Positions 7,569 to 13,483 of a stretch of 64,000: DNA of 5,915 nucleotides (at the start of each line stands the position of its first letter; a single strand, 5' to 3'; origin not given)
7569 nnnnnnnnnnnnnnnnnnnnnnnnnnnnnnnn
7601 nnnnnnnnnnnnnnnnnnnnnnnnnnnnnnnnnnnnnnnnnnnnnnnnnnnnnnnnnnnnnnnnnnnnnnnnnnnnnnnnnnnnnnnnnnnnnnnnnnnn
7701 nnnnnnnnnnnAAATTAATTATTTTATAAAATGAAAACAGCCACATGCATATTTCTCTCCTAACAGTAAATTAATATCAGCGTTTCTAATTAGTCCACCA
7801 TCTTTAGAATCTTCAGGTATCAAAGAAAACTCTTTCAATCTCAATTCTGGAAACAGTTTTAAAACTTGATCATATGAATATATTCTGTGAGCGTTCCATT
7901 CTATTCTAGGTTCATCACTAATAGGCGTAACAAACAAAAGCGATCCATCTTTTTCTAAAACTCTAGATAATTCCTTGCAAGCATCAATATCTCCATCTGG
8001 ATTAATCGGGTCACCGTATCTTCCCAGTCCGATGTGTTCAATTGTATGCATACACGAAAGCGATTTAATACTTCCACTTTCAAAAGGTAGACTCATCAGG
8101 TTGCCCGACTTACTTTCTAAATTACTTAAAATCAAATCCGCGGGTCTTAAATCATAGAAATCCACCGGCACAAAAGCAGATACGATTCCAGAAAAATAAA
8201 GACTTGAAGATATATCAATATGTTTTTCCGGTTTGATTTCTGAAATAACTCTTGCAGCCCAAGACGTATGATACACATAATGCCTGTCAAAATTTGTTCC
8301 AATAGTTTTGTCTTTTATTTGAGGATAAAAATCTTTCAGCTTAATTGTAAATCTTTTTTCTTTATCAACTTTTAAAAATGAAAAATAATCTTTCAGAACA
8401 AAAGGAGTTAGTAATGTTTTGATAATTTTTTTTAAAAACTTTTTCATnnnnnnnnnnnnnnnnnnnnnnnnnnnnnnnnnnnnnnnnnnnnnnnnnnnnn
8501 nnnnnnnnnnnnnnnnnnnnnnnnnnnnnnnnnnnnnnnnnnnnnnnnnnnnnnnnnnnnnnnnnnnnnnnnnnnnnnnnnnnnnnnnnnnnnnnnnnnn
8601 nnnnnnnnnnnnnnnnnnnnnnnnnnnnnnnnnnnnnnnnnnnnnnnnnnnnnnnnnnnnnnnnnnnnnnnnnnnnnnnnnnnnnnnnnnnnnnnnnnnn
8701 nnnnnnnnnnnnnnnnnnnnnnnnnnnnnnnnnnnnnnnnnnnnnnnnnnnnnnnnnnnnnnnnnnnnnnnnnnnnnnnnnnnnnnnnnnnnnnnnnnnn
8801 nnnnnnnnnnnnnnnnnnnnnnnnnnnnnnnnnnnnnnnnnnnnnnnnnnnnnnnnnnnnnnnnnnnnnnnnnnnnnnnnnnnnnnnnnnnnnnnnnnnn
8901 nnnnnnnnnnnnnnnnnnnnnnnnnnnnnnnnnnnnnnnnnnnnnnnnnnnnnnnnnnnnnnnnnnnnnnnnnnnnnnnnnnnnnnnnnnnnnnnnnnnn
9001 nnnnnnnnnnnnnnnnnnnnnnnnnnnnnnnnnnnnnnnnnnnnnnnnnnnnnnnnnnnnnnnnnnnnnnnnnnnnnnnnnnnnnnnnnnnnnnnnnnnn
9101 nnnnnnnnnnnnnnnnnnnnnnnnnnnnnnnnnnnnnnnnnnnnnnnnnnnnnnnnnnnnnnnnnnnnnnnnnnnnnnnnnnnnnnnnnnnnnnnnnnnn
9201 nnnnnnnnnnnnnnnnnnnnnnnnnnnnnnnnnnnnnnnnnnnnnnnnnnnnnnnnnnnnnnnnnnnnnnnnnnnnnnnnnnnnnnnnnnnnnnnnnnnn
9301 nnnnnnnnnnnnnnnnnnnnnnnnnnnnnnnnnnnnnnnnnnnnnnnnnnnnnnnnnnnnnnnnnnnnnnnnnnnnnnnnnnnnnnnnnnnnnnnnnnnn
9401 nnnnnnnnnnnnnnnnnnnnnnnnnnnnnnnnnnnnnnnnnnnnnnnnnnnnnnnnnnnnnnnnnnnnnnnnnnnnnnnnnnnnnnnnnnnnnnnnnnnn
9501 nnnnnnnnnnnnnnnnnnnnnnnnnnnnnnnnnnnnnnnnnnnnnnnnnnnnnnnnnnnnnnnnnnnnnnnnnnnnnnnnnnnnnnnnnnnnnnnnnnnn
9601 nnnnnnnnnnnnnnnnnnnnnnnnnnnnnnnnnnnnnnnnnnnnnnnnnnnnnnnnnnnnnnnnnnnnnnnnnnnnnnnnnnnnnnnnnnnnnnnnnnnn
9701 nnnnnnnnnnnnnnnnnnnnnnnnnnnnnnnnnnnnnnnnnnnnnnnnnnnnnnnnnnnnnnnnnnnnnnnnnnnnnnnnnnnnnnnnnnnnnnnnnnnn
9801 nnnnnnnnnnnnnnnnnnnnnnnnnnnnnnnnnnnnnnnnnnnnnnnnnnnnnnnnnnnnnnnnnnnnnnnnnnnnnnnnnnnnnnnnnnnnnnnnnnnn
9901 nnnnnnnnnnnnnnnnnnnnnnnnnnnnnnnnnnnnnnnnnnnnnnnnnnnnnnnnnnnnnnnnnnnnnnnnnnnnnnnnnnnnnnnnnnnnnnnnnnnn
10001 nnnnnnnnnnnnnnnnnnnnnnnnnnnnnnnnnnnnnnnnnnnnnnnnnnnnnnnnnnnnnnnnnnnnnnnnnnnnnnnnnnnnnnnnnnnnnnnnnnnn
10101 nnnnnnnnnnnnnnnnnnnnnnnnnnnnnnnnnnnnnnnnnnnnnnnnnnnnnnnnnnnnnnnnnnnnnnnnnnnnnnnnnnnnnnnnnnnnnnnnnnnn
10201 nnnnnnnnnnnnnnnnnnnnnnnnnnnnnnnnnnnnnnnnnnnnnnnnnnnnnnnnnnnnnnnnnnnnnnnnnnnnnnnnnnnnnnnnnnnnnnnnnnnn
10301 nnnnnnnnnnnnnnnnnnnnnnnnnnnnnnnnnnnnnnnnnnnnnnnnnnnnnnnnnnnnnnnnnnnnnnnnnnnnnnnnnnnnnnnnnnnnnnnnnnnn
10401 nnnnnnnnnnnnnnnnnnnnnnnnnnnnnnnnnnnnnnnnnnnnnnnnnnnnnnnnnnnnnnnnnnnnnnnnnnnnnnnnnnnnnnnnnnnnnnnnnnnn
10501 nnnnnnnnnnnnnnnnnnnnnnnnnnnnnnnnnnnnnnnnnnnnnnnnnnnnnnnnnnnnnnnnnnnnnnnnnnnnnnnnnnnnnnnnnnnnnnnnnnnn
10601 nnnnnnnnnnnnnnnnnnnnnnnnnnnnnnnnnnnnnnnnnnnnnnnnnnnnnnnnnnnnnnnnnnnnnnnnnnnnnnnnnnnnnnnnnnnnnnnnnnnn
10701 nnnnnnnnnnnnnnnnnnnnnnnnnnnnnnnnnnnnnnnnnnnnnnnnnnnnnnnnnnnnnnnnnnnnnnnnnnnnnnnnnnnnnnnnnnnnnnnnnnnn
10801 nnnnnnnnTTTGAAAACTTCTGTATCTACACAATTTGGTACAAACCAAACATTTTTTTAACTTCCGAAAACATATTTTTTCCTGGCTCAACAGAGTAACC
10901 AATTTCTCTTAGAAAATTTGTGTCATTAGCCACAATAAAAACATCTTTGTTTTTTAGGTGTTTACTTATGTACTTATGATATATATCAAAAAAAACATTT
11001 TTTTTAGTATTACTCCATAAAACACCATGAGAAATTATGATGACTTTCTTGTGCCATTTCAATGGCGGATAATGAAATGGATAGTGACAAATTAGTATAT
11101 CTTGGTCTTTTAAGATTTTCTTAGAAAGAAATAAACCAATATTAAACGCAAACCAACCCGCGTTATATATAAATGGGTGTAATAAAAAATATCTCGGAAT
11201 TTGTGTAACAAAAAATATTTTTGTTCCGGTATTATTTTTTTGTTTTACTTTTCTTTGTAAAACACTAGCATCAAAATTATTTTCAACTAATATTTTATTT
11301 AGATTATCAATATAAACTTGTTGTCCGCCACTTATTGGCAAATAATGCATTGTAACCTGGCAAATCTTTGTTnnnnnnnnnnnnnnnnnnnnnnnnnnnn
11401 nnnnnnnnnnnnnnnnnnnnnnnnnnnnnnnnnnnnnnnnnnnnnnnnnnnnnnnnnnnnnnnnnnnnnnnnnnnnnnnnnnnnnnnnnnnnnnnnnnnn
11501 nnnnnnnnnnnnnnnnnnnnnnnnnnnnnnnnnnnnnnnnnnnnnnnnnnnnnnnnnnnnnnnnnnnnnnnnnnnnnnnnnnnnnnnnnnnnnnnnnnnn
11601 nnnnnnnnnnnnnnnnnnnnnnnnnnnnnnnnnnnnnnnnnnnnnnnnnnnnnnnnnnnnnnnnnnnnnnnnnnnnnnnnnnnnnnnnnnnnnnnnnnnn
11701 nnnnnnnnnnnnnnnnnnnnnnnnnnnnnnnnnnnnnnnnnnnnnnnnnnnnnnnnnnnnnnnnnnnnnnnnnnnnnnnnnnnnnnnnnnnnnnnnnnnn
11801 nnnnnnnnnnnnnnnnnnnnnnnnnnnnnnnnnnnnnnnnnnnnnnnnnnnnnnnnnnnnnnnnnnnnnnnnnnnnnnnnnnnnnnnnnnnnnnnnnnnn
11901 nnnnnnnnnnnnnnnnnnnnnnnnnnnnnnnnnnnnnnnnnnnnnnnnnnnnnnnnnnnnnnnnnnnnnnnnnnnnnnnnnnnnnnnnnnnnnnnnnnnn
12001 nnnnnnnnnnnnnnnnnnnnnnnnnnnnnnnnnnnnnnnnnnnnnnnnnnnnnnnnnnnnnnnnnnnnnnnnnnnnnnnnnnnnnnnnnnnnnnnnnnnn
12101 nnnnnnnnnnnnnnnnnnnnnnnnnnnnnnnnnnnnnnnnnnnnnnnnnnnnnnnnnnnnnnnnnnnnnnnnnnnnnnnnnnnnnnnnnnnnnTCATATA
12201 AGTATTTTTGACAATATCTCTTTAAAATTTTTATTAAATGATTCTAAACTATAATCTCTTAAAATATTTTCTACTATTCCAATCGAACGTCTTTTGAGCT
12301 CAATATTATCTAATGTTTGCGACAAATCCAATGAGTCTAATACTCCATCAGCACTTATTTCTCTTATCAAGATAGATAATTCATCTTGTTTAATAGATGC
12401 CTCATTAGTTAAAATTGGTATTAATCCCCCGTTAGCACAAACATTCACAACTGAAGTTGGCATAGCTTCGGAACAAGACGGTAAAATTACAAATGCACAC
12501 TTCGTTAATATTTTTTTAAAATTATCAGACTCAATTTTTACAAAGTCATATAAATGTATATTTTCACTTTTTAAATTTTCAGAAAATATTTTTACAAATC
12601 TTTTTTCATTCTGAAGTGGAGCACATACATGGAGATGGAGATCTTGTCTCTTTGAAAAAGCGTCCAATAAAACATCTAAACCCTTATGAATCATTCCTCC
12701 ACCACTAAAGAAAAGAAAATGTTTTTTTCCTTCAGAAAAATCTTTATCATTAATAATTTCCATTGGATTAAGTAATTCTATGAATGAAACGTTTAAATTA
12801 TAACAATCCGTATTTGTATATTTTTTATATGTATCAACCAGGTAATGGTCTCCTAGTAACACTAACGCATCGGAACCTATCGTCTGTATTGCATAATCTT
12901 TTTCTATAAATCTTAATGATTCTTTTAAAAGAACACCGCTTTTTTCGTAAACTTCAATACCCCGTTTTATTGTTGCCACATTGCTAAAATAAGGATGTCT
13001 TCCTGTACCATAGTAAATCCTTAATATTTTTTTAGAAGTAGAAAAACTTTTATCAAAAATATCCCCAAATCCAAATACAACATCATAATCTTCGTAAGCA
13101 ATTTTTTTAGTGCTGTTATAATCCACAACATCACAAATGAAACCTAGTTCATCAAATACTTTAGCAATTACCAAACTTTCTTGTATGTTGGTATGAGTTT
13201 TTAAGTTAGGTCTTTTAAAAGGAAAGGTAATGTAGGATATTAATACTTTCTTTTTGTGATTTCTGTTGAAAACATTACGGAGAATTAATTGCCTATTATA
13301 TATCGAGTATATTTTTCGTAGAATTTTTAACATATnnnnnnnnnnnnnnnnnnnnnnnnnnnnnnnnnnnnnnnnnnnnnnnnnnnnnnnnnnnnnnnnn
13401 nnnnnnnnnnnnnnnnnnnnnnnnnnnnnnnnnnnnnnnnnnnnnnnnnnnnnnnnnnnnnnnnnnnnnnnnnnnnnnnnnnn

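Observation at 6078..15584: Fucose-containing, methylated glycan biosynthesis island without initiating transferase, polymerase or sugar-nucleotide genes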

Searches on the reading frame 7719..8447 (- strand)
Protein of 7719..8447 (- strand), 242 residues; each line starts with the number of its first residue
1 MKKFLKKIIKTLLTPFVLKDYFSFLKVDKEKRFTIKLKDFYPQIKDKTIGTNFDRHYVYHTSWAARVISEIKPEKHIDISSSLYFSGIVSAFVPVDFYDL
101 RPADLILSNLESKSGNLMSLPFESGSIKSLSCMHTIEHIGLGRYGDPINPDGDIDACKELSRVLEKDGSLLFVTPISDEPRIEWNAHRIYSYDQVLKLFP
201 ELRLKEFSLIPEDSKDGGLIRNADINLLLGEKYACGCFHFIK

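Call 6: search_protein_families(library=pfam, proteins=[window:7719-8447:-], max_evalue=0.01)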
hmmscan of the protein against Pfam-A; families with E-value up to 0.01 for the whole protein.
window:7719-8447:- (242 aa): 2 families
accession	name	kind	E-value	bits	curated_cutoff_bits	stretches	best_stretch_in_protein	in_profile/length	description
PF03269.20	DUF268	-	1.2e-10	41.9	25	1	132-191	68-126/176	Caenorhabditis protein of unknown function, DUF268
PF08241.18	Methyltransf_11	-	0.0039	18.2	21.2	1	111-172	45-95/95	Methyltransferase domain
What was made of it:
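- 7719..8447 (-): DUF268-family putative SAM methyltransferase; first gene of the conserved end module DUF268-GT11-GT2. PF03269 1.2e-10 and Methyltransf_11 0.004 (call 6).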

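Call 15: search_protein_families(library=ncbifam, proteins=[window:7719-8447:-], max_evalue=0.01)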
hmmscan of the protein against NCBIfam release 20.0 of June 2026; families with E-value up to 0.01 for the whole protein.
window:7719-8447:- (242 aa): 0 families

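Call 67: find_related_loci(query=A3, collection=metagenome_contigs, flank=6000)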
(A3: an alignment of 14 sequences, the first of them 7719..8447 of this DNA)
Query A3 (242 aa) in metagenome_contigs; peptide patterns used: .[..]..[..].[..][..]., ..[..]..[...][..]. (x = any residue, [..] = any of these).
600 stretches matched a pattern (row limit reached: there are more); 567 encode a relative of the query (tblastn E <= 1e-3); the best 80 are kept; 80 distinct loci.
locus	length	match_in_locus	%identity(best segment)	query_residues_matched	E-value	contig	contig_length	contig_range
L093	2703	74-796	66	1-242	7e-114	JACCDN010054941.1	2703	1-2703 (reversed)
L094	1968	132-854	65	1-242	2e-111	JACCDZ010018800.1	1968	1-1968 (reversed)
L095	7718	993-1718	64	1-242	2e-104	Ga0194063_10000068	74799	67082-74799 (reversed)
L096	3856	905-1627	64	1-242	1e-104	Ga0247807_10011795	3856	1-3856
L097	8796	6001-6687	65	12-242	2e-101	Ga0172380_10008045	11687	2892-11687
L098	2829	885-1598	64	1-242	5e-104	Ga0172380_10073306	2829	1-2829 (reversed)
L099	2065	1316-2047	63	1-242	1e-105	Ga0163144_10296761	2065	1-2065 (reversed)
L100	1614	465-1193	62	1-242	8e-107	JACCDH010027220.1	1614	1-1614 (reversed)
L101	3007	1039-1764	62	3-242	4e-101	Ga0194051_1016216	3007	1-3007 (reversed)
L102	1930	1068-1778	62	1-242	5e-104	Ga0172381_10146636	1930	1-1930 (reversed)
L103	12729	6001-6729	61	1-242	2e-98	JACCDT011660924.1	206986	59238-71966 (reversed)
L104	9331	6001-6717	62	1-242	2e-98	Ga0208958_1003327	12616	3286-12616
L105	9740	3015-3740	61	1-242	1e-97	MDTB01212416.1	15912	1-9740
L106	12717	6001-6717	61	2-242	1e-96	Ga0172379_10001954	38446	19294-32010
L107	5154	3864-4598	61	1-242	4e-96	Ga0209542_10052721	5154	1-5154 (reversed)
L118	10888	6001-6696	63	1-238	3e-93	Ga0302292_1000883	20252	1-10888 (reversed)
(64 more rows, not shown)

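Call 80: predict_structure(protein=window:7719-8447:-)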
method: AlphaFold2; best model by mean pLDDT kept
length: 242 residues; sequences in the alignment: 1
mean_pLDDT: 34.5   pTM: 0.22
mean pLDDT of the five models: 34.5, 29.7, 29.6, 29.0, 28.8
residues with pLDDT >= 90: 0; 70-90: 0; 50-70: 2; < 50: 240
segments of 3 or more residues with pLDDT < 50: 2-196, 198-242
pLDDT, mean of each block of 10 residues (from residue 1): 42 34 40 41 38 33 36 34 34 29 29 27 25 29 31 35 36 35 34 48 36 33 35 36 28
secondary structure, 60 per line:
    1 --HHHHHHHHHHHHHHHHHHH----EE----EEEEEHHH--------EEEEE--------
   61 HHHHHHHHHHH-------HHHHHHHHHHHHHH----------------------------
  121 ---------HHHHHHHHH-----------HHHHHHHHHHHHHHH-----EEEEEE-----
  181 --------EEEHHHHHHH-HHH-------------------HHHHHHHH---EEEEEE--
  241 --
elements in order: H3-21 E32-36 E48-52 H61-71 H79-92 H130-138 H150-164 E170-175 E189-191 H192-198 H222-229 E233-238
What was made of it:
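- Tried and rejected: The single-sequence model was useless, with pLDDT 34 (call 80).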

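Call 81: search_solved_structures(query=A3, max_evalue=1, show_alignments=2)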
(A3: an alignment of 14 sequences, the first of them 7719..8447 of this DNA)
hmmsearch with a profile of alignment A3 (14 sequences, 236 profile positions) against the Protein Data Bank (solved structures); distinct sequences matched with E-value up to 1: 3.
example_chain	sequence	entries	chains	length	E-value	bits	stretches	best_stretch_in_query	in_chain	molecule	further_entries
3l8d_A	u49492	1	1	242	0.65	12.7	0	109-198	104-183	Methyltransferase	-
2p8j_A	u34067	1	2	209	0.73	12.5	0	105-164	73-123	S-adenosylmethionine-dependent methyltransferase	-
1xxl_A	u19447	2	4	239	0.82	12.3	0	103-168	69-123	YcgJ protein | ycgJ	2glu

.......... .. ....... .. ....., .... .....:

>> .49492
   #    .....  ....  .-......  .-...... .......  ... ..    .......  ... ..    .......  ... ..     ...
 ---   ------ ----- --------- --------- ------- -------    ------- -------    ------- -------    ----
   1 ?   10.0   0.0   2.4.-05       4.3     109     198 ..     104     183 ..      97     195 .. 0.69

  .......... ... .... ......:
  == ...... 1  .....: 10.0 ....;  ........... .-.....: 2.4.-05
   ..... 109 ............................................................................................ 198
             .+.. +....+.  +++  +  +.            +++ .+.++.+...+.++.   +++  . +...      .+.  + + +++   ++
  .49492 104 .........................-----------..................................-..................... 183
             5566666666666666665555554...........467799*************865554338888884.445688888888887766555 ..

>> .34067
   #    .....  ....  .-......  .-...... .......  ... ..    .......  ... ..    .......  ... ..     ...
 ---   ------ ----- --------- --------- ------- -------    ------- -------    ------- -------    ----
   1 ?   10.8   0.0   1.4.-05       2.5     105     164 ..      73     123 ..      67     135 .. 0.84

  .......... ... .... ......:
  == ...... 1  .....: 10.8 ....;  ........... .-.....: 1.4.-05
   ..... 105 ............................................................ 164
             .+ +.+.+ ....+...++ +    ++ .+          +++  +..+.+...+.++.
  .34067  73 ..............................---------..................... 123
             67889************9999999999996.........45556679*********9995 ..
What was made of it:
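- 7719..8447 (-): Only weak class-I methyltransferase hits in the PDB (call 81).
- Tried and rejected: A profile against the PDB gave only weak class-I methyltransferase hits at E about 0.7 (call 81).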

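Call 87: search_protein_families(library=pfam, proteins=[L118:739-1875:+, L118:2196-3527:+, L118:3524-4189:+, L118:4222-5115:+, L118:5117-6004:+, L118:6001-6714:+, L118:6721-7533:+, L118:7448-8275:+, L118:8372-9205:+, L118:9219-10541:-], max_evalue=0.001)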
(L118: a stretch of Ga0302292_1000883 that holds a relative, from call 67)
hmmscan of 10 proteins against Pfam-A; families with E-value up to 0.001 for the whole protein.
L118:739-1875:+ (378 aa): 5 families
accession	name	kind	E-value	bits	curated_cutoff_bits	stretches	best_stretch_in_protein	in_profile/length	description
PF00534.26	Glycos_transf_1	-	9.8e-25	87.5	26.4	1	206-336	2-135/172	Glycosyl transferases group 1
PF13692.12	Glyco_trans_1_4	-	1.8e-22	80.6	27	1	223-348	5-134/142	Glycosyl transferases group 1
PF13439.12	Glyco_transf_4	-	8.5e-18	65.4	28.5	1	35-201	2-169/170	Glycosyltransferase Family 4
PF13579.12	Glyco_trans_4_4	-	1.1e-13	52.3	29.7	1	35-172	1-136/158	Glycosyl transferase 4-like domain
PF20706.3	GT4-conflict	-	0.00017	21.2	26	0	291-332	279-320/385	Family 4 Glycosyltransferase in conflict systems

L118:2196-3527:+ (443 aa): 2 families
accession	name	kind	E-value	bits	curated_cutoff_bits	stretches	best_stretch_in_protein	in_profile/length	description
PF01943.22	Polysacc_synt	-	1.2e-29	104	28.2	1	31-295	3-270/274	Polysaccharide biosynthesis protein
PF13440.11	Polysacc_synt_3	-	2.8e-15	56.8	23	1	54-347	2-291/293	Polysaccharide biosynthesis protein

L118:3524-4189:+ (221 aa): 2 families
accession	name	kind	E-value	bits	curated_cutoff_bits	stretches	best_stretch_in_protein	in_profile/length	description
PF08241.18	Methyltransf_11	-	7.3e-07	30.2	21.2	1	83-131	49-93/95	Methyltransferase domain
PF13649.12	Methyltransf_25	-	0.00026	22.1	27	1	88-129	56-97/97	Methyltransferase domain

L118:4222-5115:+ (297 aa): 0 families

L118:5117-6004:+ (295 aa): 3 families
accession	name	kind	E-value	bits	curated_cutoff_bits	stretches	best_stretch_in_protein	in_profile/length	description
PF00535.33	Glycos_transf_2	-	5.2e-26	92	23.3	1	5-170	1-166/168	Glycosyl transferase family 2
PF10111.15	Glyco_tranf_2_2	-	9.4e-10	38.9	27.3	1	5-204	1-211/276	Glycosyltransferase like family 2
PF13641.12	Glyco_tranf_2_3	-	7.3e-09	36.4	27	1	4-123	3-125/230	Glycosyltransferase like family 2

L118:6001-6714:+ (237 aa): 1 family
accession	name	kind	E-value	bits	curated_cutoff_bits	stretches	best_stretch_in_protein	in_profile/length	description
PF03269.20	DUF268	-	5.1e-14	53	25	1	130-188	68-126/176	Caenorhabditis protein of unknown function, DUF268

L118:6721-7533:+ (270 aa): 1 family
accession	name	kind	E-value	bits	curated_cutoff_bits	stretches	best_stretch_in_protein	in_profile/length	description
PF01531.22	Glyco_transf_11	-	1.3e-33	117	23.9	1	4-267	35-297/298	Glycosyl transferase family 11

L118:7448-8275:+ (275 aa): 3 families
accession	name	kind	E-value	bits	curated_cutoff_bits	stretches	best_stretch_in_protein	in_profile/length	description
PF00535.33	Glycos_transf_2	-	2.8e-34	118.9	23.3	1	34-181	1-154/168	Glycosyl transferase family 2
PF10111.15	Glyco_tranf_2_2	-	4.8e-18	66.1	27.3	1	58-241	25-231/276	Glycosyltransferase like family 2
PF13641.12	Glyco_tranf_2_3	-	1.4e-15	58.4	27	1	31-208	1-193/230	Glycosyltransferase like family 2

L118:8372-9205:+ (277 aa): 1 family
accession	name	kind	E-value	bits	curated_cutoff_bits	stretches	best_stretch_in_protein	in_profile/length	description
PF02498.22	Bro-N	-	2.4e-13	51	25.6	1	16-110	1-92/96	BRO family, N-terminal domain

L118:9219-10541:- (440 aa): 1 family
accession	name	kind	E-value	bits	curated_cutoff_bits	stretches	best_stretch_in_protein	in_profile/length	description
PF02397.22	Bac_transf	-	2.2e-64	216.7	27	1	254-435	1-178/179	Bacterial sugar transferase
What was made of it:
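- On Pfam DUF268: The L118 homologue scores 53 bits (call 87).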

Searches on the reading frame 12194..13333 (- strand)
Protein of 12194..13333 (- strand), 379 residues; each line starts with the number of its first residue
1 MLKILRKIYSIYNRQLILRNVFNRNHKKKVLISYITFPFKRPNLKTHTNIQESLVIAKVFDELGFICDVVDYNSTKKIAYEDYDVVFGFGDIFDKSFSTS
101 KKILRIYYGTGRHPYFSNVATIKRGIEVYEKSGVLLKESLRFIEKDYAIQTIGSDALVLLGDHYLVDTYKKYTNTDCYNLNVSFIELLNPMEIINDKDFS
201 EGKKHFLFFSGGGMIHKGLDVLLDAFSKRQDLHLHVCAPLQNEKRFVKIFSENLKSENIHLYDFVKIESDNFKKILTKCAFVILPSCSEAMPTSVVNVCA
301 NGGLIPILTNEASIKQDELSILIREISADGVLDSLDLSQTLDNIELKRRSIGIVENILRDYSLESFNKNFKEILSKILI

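Call 6: search_protein_families(library=pfam, proteins=[window:12194-13333:-], max_evalue=0.01)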
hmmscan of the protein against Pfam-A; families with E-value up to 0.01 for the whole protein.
window:12194-13333:- (379 aa): 2 families
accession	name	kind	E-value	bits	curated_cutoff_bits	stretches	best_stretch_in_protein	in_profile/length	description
PF00534.26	Glycos_transf_1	-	3.6e-09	36.8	26.4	1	196-310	7-123/172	Glycosyl transferases group 1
PF13692.12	Glyco_trans_1_4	-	2.4e-05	25.1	27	1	213-302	9-100/142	Glycosyl transferases group 1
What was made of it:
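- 12194..13333 (-): GT4-like (GT-B) glycosyltransferase, 379 aa. PF00534 3.6e-9 over residues 196-310 (call 6).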

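Call 15: search_protein_families(library=ncbifam, proteins=[window:12194-13333:-], max_evalue=0.01)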
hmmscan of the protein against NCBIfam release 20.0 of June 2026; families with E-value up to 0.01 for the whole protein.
window:12194-13333:- (379 aa): 1 family
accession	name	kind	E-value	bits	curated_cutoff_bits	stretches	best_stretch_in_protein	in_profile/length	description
NF047684.1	TeichurnBiosyTuaC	equivalog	0.0011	18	550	1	206-363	221-375/391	teichuronic acid biosynthesis protein TuaC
